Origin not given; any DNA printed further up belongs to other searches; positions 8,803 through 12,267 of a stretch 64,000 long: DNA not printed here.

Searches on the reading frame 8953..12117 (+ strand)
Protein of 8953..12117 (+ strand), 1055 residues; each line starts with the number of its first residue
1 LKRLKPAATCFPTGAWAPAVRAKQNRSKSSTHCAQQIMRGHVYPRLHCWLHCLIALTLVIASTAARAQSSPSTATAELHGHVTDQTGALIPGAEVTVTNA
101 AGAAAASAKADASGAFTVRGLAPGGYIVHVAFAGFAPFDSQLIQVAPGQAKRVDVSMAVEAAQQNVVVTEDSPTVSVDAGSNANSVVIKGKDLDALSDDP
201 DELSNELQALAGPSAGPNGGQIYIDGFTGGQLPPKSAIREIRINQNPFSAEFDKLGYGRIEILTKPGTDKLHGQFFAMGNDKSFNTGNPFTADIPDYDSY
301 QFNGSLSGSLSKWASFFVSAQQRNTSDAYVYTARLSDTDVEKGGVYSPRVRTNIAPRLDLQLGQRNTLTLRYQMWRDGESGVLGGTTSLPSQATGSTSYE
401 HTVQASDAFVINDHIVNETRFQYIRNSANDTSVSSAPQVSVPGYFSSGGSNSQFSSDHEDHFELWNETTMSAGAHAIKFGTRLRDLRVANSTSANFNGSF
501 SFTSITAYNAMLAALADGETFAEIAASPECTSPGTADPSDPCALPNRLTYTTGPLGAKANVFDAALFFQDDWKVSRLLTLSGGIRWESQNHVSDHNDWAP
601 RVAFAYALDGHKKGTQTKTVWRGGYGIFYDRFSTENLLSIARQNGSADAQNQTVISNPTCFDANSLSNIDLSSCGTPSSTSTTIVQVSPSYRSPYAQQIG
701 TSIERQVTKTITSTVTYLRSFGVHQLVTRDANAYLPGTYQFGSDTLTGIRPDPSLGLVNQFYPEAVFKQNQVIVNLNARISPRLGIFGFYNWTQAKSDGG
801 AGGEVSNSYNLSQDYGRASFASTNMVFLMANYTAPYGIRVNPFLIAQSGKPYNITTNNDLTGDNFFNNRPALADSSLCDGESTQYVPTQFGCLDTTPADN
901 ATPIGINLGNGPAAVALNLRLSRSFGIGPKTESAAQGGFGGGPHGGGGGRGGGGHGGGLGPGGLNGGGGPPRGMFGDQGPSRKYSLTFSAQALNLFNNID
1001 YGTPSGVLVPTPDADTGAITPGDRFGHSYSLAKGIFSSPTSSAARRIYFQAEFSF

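Call 17: search_protein_families(library=pfam, proteins=[window:8953-12117:+], max_evalue=0.001)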
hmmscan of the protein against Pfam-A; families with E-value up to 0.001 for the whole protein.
window:8953-12117:+ (1055 aa): 6 families
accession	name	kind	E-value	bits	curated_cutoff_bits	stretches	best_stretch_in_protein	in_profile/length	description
PF25183.1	OMP_b-brl_4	-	4e-66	224.4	30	3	593-927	433-789/838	Outer membrane beta barrel domain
PF13620.12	CarboxypepD_reg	-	4.6e-21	75.4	32.3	1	78-157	2-81/82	Carboxypeptidase regulatory-like domain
PF13715.12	CarbopepD_reg_2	-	1.1e-07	32.2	32.2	1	79-168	2-87/88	CarboxypepD_reg-like domain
PF17210.9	SdrD_B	-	1.4e-05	25.7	29.7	1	84-180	18-111/112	SdrD B-like domain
PF02369.22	Big_1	-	0.00012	22.5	34.9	1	73-118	16-64/93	Bacterial Ig-like domain (group 1)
PF17936.7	Big_6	-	0.0002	22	27.6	0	86-119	18-51/83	Bacterial Ig domain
